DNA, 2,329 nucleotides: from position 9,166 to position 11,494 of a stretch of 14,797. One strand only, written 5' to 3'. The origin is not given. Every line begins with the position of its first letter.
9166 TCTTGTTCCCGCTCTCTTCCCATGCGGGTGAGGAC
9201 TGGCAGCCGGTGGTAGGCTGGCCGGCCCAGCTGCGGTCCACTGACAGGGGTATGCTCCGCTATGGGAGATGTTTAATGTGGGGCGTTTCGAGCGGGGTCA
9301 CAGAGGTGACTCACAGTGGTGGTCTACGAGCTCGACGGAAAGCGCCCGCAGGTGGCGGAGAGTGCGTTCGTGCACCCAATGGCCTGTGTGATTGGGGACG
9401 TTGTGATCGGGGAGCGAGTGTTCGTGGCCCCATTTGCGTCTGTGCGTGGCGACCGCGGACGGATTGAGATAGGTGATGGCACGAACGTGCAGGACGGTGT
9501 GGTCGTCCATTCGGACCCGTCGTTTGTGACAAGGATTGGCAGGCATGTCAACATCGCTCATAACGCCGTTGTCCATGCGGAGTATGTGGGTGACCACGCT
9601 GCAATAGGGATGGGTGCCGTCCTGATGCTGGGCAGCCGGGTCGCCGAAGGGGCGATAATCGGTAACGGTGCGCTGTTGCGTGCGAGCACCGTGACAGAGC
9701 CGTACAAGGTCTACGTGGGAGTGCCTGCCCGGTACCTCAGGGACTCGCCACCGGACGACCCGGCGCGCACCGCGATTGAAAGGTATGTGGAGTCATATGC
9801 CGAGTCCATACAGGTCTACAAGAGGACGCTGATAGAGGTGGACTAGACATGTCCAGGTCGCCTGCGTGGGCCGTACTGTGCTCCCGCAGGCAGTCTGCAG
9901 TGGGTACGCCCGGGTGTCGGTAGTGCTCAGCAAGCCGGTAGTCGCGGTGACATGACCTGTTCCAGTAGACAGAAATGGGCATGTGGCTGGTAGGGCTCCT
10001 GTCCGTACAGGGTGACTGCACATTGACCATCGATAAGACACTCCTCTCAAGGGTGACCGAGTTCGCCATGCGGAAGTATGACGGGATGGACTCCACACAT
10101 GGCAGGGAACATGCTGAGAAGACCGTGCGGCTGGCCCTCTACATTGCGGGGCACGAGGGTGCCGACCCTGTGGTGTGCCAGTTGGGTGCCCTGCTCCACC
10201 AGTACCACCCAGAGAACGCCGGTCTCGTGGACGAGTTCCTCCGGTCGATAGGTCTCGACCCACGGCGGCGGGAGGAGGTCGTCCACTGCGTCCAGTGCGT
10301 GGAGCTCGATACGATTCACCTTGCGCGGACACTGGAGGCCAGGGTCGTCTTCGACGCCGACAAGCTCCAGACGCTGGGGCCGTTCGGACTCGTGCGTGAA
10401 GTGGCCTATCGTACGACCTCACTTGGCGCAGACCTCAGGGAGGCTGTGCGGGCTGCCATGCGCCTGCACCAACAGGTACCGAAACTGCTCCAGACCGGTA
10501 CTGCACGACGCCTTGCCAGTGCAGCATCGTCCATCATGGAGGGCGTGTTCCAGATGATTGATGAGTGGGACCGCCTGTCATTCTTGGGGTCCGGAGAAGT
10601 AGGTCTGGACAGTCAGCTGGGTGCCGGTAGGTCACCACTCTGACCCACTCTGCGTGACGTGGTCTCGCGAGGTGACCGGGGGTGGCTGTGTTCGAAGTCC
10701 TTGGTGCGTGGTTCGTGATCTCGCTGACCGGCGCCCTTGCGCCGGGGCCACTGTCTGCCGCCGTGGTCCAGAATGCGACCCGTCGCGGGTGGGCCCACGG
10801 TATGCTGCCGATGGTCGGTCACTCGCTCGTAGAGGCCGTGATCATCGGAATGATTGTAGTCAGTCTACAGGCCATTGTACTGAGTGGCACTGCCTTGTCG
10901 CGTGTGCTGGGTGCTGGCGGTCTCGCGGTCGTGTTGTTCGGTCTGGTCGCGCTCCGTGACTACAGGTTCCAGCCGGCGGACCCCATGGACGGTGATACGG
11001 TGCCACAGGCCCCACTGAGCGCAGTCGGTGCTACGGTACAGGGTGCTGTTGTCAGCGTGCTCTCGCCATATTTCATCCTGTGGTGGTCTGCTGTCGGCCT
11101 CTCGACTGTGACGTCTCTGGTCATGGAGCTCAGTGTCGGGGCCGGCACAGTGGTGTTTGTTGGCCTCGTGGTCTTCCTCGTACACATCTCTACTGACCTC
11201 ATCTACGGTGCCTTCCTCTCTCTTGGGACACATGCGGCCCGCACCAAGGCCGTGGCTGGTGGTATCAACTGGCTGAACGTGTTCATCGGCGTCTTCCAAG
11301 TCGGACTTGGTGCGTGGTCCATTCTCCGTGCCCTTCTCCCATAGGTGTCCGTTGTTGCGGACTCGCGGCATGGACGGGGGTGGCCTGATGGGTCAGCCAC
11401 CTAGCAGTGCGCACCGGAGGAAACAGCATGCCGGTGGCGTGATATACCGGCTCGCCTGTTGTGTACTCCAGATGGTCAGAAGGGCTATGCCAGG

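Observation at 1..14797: Putative archaeal cell-surface locus combining an NHL/Ig adhesin, a tethered metzincin and an integrin-alpha/thrombospondin-like receptor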

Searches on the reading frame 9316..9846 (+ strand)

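Call 7: search_protein_families(library=pfam, proteins=[window:9316-9846:+], max_evalue=0.01)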
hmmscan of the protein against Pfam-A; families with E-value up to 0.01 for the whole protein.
window:9316-9846:+ (176 aa): 3 families
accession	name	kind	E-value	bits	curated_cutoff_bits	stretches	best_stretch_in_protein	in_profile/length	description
PF00132.30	Hexapep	-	2.8e-15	55.7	27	2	12-45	3-36/36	Bacterial transferase hexapeptide (six repeats)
PF25084.1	LbH_EIF2B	-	3.7e-05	24.1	54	1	50-126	22-92/105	EIF2B subunit epsilon LbH domain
PF21711.3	DCTN5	-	5.9e-05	23.2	40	1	30-140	35-153/182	Dynactin subunit 5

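Call 9: search_protein_families(library=ncbifam, proteins=[window:9316-9846:+], max_evalue=0.01)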
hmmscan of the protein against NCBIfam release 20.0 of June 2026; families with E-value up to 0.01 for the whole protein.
window:9316-9846:+ (176 aa): 32 families (the best 25 are shown)
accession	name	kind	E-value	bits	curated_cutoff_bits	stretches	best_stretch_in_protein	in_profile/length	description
TIGR02287.1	PaaY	equivalog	9.3e-39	133.1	319.6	1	3-143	1-141/192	phenylacetic acid degradation protein PaaY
NF050158.1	CarbAnhydGPos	equivalog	8.7e-33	113.4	250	1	3-171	2-168/172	gamma carbonic anhydrase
NF010150.1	PRK13627.1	equivalog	1.9e-31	109.3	305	1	1-150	1-150/196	carnitine operon protein CaiE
NF040597.1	carb_anhyd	equivalog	3.2e-22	79.2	380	1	7-66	57-117/248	carbonic anhydrase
NF053794.1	beta_CO2some_M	equivalog_domain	1.2e-20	74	550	1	10-125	19-145/320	beta-carboxysome scaffolding protein CcmM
TIGR03570.1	NeuD_NnaD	subfamily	1.8e-13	50.6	160.8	1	18-139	89-202/202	NeuD/PglB/VioB family sugar acetyltransferase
NF003657.0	PRK05289.1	equivalog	9e-08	31.5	226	1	16-87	3-67/264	acyl-ACP--UDP-N-acetylglucosamine O-acyltransferase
NF002060.0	PRK00892.1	subfamily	2.3e-07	30.2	207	1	11-86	114-182/345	UDP-3-O-(3-hydroxymyristoyl)glucosamine N-acyltransferase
NF010935.0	PRK14355.1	equivalog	5.8e-07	28.5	718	1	16-117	255-349/459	bifunctional UDP-N-acetylglucosamine diphosphorylase/glucosamine-1-phosphate N-acetyltransferase GlmU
NF000490.1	chloram_CatB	equivalog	1.9e-06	27.4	350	1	90-147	112-167/210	type B chloramphenicol O-acetyltransferase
TIGR01852.1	lipid_A_lpxA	equivalog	2e-06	27.3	231.05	1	19-87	1-62/254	acyl-ACP--UDP-N-acetylglucosamine O-acyltransferase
NF052502.1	man1P_GTase_Rv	exception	2.8e-06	26.4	440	1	13-120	249-347/352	mannose-1-phosphate guanylyltransferase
TIGR01853.1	lipid_A_lpxD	equivalog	3.4e-06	26.2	242.5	1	10-86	104-173/325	UDP-3-O-(3-hydroxymyristoyl)glucosamine N-acyltransferase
NF033468.1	stregram_VatI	exception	6.9e-06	26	415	1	89-143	113-165/208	streptogramin A O-acetyltransferase Vat(I)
TIGR03308.1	phn_thr-fam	hypoth_equivalog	1.2e-05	25.2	201.65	1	88-146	108-164/204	phosphonate metabolim protein, transferase hexapeptide repeat family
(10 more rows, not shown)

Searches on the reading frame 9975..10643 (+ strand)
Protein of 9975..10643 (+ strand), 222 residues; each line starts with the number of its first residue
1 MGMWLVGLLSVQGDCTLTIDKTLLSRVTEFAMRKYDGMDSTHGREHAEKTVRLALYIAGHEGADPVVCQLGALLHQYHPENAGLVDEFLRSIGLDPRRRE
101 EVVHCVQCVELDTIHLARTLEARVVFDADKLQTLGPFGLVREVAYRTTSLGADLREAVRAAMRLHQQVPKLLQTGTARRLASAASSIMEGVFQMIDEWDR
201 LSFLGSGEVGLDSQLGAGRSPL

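Call 7: search_protein_families(library=pfam, proteins=[window:9975-10643:+], max_evalue=0.01)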
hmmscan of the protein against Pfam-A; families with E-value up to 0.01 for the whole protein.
window:9975-10643:+ (222 aa): 1 family
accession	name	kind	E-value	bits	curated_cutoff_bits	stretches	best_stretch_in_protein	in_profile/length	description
PF01966.28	HD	-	0.00072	20.3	22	1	45-133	3-115/116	HD domain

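Call 9: search_protein_families(library=ncbifam, proteins=[window:9975-10643:+], max_evalue=0.01)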
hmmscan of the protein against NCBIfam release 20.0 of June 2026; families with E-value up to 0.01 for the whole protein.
window:9975-10643:+ (222 aa): 1 family
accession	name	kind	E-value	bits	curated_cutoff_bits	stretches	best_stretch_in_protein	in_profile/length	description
NF007515.0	PRK10119.1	equivalog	1.5e-05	24.6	286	1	98-155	96-152/231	phosphohydrolase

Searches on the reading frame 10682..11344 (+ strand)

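Call 7: search_protein_families(library=pfam, proteins=[window:10682-11344:+], max_evalue=0.01)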
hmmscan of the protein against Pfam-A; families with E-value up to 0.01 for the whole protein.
window:10682-11344:+ (220 aa): 1 family
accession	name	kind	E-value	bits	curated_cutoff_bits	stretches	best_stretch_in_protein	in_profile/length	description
PF01810.24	LysE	-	4.5e-15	56.1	25.6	1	16-211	2-187/193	LysE type translocator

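Call 9: search_protein_families(library=ncbifam, proteins=[window:10682-11344:+], max_evalue=0.01)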
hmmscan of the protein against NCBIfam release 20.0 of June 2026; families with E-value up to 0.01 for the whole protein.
window:10682-11344:+ (220 aa): 1 family
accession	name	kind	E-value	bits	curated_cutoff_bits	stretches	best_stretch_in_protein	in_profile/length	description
TIGR00949.1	2A76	subfamily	4e-05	23.4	183.95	1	21-210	2-182/185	homoserine/threonine efflux transporter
